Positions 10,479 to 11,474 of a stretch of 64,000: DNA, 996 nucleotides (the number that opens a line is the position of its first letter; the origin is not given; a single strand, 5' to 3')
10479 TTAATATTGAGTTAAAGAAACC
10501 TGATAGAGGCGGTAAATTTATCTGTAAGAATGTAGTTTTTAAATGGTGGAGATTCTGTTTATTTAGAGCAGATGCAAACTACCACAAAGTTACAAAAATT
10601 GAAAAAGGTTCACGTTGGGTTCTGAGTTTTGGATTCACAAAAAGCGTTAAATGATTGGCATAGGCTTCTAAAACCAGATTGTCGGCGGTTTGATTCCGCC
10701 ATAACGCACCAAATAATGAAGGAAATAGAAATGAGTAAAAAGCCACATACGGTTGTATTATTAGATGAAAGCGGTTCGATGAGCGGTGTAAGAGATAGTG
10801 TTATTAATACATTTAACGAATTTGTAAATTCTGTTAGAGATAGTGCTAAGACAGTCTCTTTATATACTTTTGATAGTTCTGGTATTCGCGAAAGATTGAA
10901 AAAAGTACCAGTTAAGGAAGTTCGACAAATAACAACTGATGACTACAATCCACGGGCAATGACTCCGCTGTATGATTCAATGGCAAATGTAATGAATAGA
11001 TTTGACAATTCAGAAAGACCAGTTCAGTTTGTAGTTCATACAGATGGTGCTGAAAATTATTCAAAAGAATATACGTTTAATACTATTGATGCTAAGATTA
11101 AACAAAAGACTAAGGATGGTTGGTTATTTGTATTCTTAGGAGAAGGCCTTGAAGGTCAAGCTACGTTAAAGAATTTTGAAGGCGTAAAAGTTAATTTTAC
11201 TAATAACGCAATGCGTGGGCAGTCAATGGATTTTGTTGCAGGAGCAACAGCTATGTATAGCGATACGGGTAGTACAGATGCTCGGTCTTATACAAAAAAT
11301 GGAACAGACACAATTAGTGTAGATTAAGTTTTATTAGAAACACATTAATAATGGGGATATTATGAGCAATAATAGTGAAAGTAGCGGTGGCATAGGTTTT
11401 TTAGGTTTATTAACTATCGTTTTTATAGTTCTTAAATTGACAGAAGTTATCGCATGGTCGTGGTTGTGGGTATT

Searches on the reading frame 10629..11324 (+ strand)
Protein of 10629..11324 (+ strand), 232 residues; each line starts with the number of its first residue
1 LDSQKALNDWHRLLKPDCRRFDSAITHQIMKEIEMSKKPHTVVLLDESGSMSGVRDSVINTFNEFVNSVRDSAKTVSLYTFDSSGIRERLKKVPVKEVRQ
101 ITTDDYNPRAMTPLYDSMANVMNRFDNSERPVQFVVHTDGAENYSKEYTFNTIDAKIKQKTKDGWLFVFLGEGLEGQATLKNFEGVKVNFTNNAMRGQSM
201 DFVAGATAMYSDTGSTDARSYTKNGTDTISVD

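Call 75: search_protein_families(library=phrogs, proteins=[window:10629-11324:+], max_evalue=0.001)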
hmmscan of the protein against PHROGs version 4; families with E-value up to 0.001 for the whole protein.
window:10629-11324:+ (232 aa): 2 families
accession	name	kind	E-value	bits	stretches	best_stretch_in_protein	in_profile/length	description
phrog_7371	-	unknown function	3.3e-31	109.5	1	37-212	5-178/204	-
phrog_5359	-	unknown function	0.00022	21.9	1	37-182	26-186/229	-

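Call 76: search_protein_families(library=pfam, proteins=[window:10629-11324:+], max_evalue=0.001)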
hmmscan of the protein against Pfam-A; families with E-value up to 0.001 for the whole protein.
window:10629-11324:+ (232 aa): 1 family
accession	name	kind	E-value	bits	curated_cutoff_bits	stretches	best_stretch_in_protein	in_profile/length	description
PF05762.20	VWA_CoxE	-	0.00016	21.6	26.4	1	36-152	53-171/222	VWA domain containing CoxE-like protein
